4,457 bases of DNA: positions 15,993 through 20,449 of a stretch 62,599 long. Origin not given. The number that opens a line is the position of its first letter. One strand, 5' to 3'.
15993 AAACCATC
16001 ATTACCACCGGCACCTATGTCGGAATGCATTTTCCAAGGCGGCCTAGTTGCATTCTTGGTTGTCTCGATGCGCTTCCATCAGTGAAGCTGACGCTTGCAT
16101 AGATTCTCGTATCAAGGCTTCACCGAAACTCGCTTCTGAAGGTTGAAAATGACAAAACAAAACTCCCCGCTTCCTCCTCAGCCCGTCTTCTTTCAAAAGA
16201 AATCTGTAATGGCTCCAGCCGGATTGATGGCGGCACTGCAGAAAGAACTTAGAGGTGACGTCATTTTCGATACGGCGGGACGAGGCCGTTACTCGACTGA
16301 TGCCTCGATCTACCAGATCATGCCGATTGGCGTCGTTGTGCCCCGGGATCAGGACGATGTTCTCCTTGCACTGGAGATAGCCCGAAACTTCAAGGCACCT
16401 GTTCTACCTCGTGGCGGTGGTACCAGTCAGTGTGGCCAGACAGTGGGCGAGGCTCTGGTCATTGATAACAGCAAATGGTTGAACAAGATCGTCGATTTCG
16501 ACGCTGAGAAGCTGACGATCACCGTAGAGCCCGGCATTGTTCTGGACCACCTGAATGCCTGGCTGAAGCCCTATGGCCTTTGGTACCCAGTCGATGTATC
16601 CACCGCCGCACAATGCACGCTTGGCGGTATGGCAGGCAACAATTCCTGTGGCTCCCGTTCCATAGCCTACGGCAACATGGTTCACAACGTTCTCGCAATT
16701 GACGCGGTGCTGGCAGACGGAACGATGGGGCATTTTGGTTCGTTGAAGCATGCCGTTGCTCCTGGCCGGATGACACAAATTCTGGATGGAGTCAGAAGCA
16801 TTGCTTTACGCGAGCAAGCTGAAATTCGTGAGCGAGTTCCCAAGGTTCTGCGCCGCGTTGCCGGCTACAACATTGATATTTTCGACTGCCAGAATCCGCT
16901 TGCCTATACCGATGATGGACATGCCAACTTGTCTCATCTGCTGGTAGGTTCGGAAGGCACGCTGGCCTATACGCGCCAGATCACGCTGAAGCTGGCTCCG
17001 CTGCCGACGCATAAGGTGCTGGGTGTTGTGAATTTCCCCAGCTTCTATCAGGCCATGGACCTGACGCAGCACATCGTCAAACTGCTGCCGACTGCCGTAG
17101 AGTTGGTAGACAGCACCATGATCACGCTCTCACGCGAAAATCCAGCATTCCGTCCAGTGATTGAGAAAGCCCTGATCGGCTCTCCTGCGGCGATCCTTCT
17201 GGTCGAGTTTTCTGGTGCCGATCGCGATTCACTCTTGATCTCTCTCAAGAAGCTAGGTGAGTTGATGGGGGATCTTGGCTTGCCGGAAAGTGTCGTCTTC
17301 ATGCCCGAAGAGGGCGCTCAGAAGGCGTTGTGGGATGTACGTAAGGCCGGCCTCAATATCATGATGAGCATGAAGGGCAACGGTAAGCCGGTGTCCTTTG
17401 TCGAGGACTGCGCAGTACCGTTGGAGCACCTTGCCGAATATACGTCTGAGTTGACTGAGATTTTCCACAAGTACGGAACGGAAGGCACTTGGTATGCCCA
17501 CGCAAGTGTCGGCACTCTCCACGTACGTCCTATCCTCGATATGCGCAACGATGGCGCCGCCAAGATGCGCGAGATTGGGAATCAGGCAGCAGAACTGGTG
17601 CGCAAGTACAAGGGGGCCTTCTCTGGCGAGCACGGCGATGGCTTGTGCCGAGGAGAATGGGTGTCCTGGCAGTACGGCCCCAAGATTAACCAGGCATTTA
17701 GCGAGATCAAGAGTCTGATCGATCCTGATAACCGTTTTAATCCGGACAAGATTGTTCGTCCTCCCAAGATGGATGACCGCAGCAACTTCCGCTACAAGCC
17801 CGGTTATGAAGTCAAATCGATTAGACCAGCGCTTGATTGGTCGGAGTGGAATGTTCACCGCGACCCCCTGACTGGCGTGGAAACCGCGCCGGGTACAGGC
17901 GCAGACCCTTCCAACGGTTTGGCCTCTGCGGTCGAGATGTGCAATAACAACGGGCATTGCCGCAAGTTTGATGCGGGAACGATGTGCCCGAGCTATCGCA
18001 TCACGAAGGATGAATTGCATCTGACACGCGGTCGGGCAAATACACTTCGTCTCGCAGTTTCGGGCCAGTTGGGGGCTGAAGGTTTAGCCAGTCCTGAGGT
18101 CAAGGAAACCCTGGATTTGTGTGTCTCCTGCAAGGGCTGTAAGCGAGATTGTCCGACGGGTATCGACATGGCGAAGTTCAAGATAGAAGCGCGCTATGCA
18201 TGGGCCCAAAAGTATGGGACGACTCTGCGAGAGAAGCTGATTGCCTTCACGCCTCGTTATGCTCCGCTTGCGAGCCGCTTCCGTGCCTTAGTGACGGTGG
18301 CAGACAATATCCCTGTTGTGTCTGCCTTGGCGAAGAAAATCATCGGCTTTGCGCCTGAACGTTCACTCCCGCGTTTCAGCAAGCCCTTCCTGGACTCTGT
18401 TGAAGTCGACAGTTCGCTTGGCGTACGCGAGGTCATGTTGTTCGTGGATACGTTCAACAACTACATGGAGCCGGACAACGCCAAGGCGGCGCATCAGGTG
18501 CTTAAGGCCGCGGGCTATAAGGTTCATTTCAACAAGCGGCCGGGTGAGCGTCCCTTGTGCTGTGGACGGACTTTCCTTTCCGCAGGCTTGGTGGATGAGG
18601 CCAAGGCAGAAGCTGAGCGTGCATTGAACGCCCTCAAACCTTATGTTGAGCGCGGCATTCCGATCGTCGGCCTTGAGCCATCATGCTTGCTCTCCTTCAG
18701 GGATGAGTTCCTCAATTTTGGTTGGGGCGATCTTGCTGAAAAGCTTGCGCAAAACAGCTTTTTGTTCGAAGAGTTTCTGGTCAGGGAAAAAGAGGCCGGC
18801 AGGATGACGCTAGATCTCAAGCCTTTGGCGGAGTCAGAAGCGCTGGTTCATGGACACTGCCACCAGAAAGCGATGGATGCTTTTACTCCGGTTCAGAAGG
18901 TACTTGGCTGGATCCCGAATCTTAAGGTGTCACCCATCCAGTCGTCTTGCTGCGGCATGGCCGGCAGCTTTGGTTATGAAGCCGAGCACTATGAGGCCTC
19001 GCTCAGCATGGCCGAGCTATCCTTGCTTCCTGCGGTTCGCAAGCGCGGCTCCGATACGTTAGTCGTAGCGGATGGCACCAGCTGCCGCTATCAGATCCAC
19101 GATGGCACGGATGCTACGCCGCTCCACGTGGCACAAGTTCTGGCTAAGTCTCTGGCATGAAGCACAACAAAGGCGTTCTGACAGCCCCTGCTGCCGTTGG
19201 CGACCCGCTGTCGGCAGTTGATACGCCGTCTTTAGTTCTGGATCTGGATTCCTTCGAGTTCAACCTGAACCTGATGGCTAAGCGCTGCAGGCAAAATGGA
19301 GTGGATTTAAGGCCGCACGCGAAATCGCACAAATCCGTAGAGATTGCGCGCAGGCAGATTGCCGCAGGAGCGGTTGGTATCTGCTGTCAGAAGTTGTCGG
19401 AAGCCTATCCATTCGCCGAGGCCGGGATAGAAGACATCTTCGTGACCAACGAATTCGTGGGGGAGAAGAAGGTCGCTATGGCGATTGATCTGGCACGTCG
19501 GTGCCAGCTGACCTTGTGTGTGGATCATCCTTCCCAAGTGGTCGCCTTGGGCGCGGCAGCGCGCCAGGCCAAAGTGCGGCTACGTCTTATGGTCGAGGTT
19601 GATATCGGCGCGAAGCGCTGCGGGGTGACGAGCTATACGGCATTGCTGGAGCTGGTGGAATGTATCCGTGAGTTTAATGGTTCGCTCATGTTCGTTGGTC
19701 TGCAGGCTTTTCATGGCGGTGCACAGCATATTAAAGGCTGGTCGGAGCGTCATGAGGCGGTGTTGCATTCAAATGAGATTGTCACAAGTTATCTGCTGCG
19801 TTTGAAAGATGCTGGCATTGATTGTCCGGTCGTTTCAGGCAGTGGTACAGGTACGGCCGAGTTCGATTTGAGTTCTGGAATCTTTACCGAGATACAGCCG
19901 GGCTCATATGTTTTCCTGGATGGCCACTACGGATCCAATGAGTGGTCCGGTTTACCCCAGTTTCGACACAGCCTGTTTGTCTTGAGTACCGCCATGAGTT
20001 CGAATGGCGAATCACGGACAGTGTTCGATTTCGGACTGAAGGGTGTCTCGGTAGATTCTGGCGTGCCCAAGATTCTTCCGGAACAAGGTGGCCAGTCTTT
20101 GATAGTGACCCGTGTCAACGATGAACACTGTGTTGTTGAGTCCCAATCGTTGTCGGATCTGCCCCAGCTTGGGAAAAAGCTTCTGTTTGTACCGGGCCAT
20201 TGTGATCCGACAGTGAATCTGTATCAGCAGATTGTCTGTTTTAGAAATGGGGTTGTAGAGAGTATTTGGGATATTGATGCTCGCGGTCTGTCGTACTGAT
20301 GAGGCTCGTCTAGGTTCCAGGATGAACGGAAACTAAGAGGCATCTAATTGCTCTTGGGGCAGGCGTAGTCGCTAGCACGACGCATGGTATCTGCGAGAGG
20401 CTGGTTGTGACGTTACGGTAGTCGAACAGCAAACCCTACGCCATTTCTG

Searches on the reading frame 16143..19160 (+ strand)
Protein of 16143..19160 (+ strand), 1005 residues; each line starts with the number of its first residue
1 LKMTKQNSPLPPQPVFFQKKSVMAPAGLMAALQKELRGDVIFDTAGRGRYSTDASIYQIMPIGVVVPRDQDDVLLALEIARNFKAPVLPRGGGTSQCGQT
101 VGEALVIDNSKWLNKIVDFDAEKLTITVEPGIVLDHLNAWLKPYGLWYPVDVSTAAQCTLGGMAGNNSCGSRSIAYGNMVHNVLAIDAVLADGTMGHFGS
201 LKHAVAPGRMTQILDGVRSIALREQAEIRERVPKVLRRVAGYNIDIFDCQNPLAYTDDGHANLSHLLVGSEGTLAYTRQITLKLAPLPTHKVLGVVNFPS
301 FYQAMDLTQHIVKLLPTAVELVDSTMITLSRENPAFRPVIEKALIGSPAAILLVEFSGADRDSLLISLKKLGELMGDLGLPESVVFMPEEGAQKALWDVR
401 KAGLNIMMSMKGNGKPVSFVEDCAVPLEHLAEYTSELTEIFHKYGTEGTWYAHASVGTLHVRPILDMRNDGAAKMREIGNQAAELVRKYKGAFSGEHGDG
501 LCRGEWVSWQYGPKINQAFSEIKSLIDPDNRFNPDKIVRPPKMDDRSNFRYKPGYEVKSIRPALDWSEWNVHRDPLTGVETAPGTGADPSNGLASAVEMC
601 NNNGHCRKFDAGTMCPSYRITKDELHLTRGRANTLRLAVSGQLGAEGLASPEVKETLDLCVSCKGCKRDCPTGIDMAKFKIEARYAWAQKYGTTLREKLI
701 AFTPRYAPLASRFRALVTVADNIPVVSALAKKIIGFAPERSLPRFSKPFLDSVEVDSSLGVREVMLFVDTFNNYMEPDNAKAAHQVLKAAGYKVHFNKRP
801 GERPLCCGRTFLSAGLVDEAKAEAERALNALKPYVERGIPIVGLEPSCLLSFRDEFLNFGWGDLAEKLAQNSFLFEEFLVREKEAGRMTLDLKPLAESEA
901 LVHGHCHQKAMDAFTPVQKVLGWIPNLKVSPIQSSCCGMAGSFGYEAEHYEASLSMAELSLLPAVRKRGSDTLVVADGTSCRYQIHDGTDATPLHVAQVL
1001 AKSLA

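Call 71: search_protein_families(library=pfam, proteins=[window:16143-19160:+], max_evalue=0.0001)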
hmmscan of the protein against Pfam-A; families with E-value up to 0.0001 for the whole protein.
window:16143-19160:+ (1005 aa): 5 families
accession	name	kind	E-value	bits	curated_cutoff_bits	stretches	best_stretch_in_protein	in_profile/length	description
PF02913.24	FAD-oxidase_C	-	3.9e-48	164.7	21.2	1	288-537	2-248/248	FAD linked oxidases, C-terminal domain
PF01565.28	FAD_binding_4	-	3.2e-38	131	26.4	1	61-196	1-136/139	FAD binding domain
PF13183.11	Fer4_8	-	4.4e-09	37.2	27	1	597-674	2-68/68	4Fe-4S dicluster domain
PF13534.11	Fer4_17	-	4.4e-07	30.8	22.2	1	600-675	2-61/61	4Fe-4S dicluster domain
PF02754.22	CCG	-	5.9e-06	26.7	20.6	0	773-852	11-84/85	Cysteine-rich domain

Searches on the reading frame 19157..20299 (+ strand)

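Call 71: search_protein_families(library=pfam, proteins=[window:19157-20299:+], max_evalue=0.0001)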
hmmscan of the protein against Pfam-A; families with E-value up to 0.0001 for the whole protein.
window:19157-20299:+ (380 aa): 2 families
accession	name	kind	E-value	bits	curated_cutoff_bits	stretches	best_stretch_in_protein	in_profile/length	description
PF01168.26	Ala_racemase_N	-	1.8e-23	83.8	24.1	1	29-253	2-216/220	Alanine racemase, N-terminal domain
PF14031.13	D-ser_dehydrat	-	1.3e-15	58.3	22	1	272-361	1-96/97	Putative serine dehydratase domain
